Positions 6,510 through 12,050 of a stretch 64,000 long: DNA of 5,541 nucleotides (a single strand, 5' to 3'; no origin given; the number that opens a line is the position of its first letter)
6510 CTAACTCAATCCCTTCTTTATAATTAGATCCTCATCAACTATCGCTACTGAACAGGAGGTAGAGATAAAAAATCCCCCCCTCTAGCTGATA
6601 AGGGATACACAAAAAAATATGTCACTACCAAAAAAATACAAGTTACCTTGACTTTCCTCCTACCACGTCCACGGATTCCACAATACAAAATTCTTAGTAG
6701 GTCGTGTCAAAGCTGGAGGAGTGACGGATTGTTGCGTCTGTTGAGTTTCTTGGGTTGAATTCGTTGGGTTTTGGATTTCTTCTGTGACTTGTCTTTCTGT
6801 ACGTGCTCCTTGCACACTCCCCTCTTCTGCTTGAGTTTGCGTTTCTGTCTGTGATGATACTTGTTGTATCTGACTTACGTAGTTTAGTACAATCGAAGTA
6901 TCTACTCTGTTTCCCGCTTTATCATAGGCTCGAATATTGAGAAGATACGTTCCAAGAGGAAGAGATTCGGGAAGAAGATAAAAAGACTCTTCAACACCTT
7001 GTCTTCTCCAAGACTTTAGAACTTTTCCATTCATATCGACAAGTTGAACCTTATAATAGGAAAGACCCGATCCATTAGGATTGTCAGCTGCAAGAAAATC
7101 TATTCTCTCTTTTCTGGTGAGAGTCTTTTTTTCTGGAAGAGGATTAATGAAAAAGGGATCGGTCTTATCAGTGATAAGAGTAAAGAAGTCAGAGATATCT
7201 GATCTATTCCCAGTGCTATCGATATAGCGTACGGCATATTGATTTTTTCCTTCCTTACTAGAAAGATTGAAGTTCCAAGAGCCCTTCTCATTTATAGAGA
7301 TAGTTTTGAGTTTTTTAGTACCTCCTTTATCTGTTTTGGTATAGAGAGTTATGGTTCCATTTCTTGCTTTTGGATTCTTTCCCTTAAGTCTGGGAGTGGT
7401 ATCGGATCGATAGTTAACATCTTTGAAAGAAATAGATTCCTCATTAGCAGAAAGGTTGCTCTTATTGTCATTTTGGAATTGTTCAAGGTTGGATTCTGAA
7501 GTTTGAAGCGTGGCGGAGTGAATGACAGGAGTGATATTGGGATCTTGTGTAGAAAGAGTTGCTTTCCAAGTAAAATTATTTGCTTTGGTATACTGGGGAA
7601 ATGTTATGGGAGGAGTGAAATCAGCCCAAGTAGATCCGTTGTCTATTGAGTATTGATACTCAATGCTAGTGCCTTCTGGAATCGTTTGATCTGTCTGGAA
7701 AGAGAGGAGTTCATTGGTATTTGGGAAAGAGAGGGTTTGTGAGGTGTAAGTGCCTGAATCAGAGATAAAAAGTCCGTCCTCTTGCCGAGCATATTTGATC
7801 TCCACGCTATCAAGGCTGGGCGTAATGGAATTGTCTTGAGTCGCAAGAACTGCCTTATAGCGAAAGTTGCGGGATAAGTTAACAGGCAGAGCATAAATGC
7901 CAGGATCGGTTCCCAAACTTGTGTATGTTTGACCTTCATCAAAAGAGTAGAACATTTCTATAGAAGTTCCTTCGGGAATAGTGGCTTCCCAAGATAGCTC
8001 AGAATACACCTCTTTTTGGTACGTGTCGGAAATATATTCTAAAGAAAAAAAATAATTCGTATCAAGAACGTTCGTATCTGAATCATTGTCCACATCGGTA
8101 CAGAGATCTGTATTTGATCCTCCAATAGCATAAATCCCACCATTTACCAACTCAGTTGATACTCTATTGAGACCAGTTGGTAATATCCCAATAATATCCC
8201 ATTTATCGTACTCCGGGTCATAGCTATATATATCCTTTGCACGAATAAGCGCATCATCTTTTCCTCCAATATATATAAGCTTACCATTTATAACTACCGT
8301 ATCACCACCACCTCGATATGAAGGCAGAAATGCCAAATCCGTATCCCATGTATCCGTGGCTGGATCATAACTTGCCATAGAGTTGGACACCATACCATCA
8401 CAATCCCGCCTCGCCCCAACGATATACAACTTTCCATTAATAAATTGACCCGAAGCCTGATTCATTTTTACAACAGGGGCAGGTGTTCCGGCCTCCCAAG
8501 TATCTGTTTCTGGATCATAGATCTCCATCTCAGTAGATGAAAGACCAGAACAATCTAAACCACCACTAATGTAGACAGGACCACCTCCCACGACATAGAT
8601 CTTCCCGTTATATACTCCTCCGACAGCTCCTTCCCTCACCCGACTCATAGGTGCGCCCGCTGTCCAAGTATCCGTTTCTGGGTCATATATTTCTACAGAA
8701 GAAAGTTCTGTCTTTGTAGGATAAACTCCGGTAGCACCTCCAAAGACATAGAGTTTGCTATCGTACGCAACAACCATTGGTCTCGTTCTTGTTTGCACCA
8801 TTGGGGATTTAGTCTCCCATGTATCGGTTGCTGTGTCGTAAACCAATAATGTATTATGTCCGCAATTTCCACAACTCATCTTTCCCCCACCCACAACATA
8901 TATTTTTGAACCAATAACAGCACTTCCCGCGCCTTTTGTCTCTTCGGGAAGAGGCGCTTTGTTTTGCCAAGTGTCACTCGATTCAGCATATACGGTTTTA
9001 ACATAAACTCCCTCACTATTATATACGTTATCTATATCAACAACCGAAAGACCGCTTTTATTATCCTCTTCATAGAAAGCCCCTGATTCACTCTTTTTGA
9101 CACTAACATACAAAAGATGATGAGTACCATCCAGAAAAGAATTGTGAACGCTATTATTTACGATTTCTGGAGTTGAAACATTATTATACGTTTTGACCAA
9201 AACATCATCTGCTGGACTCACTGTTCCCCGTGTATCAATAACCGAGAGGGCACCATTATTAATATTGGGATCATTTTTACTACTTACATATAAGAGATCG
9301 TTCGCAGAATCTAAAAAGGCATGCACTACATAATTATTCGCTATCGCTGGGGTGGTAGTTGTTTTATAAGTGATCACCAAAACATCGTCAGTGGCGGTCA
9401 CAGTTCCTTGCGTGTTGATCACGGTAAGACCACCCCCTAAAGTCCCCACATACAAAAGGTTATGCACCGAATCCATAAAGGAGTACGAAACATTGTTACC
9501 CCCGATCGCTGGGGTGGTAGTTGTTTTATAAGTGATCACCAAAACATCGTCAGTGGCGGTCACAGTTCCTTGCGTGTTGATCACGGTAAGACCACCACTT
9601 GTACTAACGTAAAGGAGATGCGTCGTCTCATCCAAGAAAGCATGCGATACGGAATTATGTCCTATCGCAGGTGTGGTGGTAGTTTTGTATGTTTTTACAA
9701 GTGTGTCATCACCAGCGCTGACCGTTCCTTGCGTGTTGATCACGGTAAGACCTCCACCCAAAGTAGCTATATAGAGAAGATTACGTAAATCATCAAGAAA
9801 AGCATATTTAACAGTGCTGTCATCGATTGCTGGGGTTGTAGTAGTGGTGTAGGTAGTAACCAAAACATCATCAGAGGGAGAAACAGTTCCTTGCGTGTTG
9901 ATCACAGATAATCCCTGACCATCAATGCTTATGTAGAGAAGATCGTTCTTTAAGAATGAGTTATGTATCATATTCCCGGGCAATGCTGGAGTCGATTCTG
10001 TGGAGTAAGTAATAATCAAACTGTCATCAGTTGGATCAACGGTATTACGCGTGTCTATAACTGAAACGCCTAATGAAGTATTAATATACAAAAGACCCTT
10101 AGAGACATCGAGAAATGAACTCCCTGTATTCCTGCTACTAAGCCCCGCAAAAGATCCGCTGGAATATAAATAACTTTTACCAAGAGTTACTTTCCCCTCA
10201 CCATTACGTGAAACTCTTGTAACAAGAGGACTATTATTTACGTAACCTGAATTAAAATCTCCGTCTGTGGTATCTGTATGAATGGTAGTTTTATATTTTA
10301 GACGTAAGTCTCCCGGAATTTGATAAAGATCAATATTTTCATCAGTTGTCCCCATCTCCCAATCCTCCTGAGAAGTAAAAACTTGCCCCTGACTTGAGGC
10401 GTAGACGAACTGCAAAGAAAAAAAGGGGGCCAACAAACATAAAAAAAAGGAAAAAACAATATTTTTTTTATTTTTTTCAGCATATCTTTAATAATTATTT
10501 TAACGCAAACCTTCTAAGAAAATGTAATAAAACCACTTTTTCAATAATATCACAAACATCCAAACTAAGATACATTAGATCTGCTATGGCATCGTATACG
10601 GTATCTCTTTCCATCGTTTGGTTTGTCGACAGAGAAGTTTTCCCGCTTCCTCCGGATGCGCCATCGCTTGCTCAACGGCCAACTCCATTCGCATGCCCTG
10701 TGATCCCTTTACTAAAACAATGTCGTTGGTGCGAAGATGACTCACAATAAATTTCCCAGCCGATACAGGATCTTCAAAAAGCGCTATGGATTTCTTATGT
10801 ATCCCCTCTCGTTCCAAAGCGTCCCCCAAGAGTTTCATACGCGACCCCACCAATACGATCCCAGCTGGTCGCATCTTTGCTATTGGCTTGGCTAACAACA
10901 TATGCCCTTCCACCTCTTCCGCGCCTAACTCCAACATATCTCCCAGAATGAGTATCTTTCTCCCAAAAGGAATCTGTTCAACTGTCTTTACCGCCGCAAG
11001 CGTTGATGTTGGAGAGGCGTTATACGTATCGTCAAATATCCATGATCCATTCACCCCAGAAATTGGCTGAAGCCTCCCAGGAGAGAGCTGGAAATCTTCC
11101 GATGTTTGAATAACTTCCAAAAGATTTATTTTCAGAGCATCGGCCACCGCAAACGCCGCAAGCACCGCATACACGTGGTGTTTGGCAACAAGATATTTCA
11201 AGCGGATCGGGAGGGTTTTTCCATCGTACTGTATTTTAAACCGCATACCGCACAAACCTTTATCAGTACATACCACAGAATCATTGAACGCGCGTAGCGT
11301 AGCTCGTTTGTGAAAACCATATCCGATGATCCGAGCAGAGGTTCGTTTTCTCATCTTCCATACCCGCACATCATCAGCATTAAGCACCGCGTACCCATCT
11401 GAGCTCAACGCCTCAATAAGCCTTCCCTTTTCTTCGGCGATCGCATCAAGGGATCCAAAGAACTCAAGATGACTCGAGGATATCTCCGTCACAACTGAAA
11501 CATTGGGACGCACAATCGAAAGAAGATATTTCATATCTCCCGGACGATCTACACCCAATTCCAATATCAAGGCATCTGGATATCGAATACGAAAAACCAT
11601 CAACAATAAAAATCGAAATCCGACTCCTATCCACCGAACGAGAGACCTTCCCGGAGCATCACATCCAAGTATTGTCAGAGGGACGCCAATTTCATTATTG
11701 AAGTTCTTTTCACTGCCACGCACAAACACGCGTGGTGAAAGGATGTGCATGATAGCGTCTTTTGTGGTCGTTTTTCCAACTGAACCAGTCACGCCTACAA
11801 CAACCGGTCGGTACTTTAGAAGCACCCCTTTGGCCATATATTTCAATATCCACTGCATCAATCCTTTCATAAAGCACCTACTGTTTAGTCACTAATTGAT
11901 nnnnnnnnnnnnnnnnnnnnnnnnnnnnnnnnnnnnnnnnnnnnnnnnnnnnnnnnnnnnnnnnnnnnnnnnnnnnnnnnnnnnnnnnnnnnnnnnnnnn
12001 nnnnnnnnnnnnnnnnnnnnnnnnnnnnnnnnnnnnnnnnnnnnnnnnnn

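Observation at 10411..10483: Signal peptide of the giant surface protein is out of frame across an A7 tract: possible phase-variable contingency locus or homopolymer error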

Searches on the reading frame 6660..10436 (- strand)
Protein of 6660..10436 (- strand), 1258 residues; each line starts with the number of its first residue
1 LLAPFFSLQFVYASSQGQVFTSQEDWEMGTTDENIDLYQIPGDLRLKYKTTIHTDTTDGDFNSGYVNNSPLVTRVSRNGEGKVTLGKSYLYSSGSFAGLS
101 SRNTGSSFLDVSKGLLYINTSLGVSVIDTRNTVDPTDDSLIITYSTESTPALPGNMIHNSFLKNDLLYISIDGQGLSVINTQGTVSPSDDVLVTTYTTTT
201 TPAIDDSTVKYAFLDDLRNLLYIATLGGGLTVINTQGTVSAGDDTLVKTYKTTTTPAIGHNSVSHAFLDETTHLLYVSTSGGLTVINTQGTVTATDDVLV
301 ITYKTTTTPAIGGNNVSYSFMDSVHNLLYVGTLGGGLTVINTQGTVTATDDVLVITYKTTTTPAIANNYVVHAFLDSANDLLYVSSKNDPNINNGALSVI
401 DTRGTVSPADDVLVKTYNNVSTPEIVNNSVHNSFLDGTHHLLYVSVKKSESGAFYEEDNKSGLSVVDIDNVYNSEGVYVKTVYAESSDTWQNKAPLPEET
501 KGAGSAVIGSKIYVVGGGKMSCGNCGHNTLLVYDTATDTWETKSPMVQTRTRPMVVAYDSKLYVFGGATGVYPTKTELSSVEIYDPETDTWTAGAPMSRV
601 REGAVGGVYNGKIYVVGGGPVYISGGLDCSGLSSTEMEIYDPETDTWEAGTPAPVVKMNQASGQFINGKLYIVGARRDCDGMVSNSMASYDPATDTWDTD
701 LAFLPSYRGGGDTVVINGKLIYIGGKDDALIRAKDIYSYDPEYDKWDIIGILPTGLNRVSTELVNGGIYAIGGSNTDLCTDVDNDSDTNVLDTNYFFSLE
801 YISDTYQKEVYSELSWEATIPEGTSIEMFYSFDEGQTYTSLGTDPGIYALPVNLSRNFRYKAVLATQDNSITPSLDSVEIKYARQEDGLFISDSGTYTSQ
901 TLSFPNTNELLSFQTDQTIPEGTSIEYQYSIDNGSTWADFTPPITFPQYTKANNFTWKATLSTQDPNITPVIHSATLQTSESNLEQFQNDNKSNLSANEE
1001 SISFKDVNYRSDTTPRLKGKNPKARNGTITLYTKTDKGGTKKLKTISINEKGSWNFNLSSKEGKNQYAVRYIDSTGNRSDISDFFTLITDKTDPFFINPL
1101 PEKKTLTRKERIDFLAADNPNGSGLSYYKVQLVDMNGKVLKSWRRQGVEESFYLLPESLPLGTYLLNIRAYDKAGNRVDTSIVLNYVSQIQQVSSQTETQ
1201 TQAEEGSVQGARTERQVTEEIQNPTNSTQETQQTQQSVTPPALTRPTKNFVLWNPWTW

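Call 8: search_protein_families(library=pfam, proteins=[window:6660-10436:-], max_evalue=0.01)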
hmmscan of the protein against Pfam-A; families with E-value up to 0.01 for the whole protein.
window:6660-10436:- (1258 aa): 11 families
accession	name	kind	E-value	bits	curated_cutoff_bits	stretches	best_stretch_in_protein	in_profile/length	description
PF01344.31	Kelch_1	-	4.1e-36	122.5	20.1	3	555-598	7-46/46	Kelch motif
PF25210.1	Kelch_FKB95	-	4.4e-33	115.5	70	3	551-649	34-122/268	FKB95, Kelch-repeats domain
PF13964.12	Kelch_6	-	5.1e-29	99.7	25.3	3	555-597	7-46/50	Kelch motif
PF24681.1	Kelch_KLHDC2_KLHL20_DRC7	-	1.2e-27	97.1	50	2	490-618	94-221/221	KLHDC2/KLHL20/DRC7 Kelch-repeats domain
PF07646.21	Kelch_2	-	2.9e-21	74.7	21.3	2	550-597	2-47/48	Kelch motif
PF24981.1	Beta-prop_ATRN-LZTR1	-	3.8e-18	66.2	50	1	512-782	1-288/289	Attractin/LZTR1 beta-propeller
PF24996.1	NANM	-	7.8e-17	61.6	45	1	496-619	4-125/350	N-acetylneuraminate epimerase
PF13415.12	Kelch_3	-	2e-16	60.1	22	2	560-592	2-31/48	Galactose oxidase, central domain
PF19077.6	Big_13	-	5.2e-09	37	27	1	995-1086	9-97/102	Bacterial Ig-like domain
PF13418.12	Kelch_4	-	3e-07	30.7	21.6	0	556-594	9-44/49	Galactose oxidase, central domain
PF12245.14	Big_3_2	-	0.0011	19.6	23.3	0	1118-1180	56-113/122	Bacterial Ig-like domain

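Call 33: find_related_loci(query=A1, collection=genome_contigs, flank=6000)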
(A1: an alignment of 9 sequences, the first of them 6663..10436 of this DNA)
Query A1 (1258 aa) in genome_contigs; peptide patterns used: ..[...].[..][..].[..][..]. (x = any residue, [..] = any of these).
25 stretches matched a pattern; 15 encode a relative of the query (tblastn E <= 1e-3); 14 distinct loci.
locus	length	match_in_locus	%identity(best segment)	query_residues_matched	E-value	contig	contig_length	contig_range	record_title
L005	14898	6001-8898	41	5-1065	0e+0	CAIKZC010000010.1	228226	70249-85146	uncultured bacterium isolate AlinenLipids_bin-9080 genome assembly, contig: bin-9080:10/10, whole genome shotgun sequenc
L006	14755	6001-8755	47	4-977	0e+0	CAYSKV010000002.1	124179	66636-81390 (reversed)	MAG TPA_asm: uncultured Gammaproteobacteria bacterium isolate binchicken_co154_6 genome assembly, contig: NODE_93_length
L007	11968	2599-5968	35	14-1176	0e+0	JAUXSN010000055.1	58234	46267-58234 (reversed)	MAG: Candidatus Moraniibacteriota bacterium isolate C12_metabat.bin.94 C12_k141_266771, whole genome shotgun sequence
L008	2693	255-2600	45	19-983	2e-106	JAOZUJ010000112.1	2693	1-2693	MAG: Candidatus Moraniibacteriota bacterium isolate GMC8.concoct.3 GMC8_72162_length_2693_cov_6.605004, whole genome sho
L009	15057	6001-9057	45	4-1182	2e-85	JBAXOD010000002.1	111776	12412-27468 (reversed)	MAG: Candidatus Moraniibacteriota bacterium isolate ELA496 MAG496_2, whole genome shotgun sequence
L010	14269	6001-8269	38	20-977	2e-107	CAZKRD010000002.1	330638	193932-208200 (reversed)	MAG TPA_asm: uncultured Candidatus Saccharibacteria bacterium isolate SRP179991_co3_31 genome assembly, contig: NODE_2_l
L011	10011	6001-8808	43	54-495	2e-80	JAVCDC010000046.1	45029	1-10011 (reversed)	MAG: Candidatus Tritonobacter lacicola isolate MAG_3300035698_867 Ga0374944_519778, whole genome shotgun sequence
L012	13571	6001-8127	42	54-963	9e-77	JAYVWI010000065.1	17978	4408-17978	MAG: Candidatus Paceibacterota bacterium isolate GL82_DN_metabat_113 GL82_DN_metabat_113_64, whole genome shotgun sequen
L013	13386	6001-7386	36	11-467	4e-63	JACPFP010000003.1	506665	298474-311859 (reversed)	MAG: Candidatus Dojkabacteria bacterium isolate NC_groundwater_364_Ag_B-0.1um_38_12 GD18-4_B1_scaffold_1074990, whole ge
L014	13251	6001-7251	40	19-467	2e-59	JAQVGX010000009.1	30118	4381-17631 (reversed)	MAG: Candidatus Dojkabacteria bacterium isolate STE_192 NODE_3044_length_30118_cov_3.307426_Sandtown_E, whole genome sho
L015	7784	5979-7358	39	53-482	5e-58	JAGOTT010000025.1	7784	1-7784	MAG: Candidatus Moraniibacteriota bacterium isolate Gw_Eff_bin_440 Gw_Eff_27132_length_7784_cov_5.628053, whole genome s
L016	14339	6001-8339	50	6-977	1e-53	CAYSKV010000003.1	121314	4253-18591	MAG TPA_asm: uncultured Gammaproteobacteria bacterium isolate binchicken_co154_6 genome assembly, contig: NODE_96_length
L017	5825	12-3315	42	19-1188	1e-70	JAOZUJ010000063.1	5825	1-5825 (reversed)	MAG: Candidatus Moraniibacteriota bacterium isolate GMC8.concoct.3 GMC8_17943_length_5825_cov_7.248700, whole genome sho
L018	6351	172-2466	31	37-980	2e-33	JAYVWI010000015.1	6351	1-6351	MAG: Candidatus Paceibacterota bacterium isolate GL82_DN_metabat_113 GL82_DN_metabat_113_14, whole genome shotgun sequen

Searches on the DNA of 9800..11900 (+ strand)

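Call 9: search_dna_similar(query=window:9800-11900:+, collection=plasmids, mode=near)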
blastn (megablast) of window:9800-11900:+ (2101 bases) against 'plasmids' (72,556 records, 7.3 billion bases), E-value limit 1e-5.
No match.

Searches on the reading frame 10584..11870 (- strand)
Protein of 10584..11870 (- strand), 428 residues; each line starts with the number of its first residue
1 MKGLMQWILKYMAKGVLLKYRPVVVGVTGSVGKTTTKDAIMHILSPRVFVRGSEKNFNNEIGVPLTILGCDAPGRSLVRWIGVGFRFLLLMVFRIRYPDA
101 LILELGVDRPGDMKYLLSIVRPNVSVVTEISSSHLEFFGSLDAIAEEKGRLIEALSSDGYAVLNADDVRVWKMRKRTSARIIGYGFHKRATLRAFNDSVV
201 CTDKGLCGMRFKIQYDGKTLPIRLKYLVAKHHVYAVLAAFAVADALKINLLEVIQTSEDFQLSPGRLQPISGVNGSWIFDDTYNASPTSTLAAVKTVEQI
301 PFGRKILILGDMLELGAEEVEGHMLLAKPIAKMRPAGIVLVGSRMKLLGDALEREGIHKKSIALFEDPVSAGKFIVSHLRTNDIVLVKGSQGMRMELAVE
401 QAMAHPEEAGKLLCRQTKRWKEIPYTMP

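Call 8: search_protein_families(library=pfam, proteins=[window:10584-11870:-], max_evalue=0.01)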
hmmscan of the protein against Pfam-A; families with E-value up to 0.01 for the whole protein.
window:10584-11870:- (428 aa): 2 families
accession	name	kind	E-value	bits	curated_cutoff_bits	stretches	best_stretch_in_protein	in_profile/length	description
PF08245.18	Mur_ligase_M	-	1.9e-32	113.3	24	2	98-243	57-200/200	Mur ligase middle domain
PF02875.26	Mur_ligase_C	-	5.7e-15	56.7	28.4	1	265-390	1-126/127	Mur ligase, glutamate ligase domain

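Call 45: list_cluster_members(proteins=[P0001, window:10587-11870:-, window:14047-15000:-, window:61513-62799:-])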
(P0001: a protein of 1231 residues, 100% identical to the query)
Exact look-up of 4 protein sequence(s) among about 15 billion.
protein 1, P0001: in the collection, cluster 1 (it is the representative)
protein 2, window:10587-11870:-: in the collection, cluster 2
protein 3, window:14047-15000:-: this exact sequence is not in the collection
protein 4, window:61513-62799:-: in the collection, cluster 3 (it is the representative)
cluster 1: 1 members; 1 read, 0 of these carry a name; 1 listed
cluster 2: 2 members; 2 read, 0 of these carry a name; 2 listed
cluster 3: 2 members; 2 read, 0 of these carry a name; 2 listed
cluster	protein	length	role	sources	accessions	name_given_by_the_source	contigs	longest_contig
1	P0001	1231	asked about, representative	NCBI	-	-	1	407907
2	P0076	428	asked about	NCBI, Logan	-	-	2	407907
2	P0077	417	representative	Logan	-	-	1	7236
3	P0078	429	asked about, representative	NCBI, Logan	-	-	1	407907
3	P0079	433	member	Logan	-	-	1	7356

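Call 46: find_encoding_contigs(protein=P0076, flank=10000, max_places=10)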
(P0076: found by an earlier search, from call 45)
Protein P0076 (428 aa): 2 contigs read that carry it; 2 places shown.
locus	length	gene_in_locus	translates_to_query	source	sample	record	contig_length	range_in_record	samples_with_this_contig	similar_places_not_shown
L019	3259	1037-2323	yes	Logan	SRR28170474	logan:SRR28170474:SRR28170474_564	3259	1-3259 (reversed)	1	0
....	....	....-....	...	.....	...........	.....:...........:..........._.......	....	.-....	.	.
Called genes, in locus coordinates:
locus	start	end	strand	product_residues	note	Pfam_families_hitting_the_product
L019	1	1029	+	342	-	?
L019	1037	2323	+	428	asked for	PF08245:Mur_ligase_M, PF02875:Mur_ligase_C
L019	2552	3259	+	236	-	?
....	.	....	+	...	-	?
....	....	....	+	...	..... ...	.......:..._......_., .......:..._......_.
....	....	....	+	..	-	?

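Call 47: find_encoding_contigs(protein=P0077, flank=10000, max_places=10)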
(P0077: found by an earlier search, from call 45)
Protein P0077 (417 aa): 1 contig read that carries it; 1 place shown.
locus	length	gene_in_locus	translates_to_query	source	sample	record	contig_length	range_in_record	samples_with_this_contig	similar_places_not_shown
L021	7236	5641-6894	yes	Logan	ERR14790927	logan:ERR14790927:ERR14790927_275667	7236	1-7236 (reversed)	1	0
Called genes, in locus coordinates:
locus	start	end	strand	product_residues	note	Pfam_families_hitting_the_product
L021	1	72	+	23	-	?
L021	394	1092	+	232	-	PF02163:Peptidase_M50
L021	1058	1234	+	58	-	-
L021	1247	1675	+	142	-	-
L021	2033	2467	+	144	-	PF02381:MraZ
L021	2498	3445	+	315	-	PF01795:Methyltransf_5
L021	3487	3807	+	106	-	-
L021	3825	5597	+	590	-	PF03717:PBP_dimer, PF00905:Transpeptidase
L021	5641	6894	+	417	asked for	PF08245:Mur_ligase_M, PF02875:Mur_ligase_C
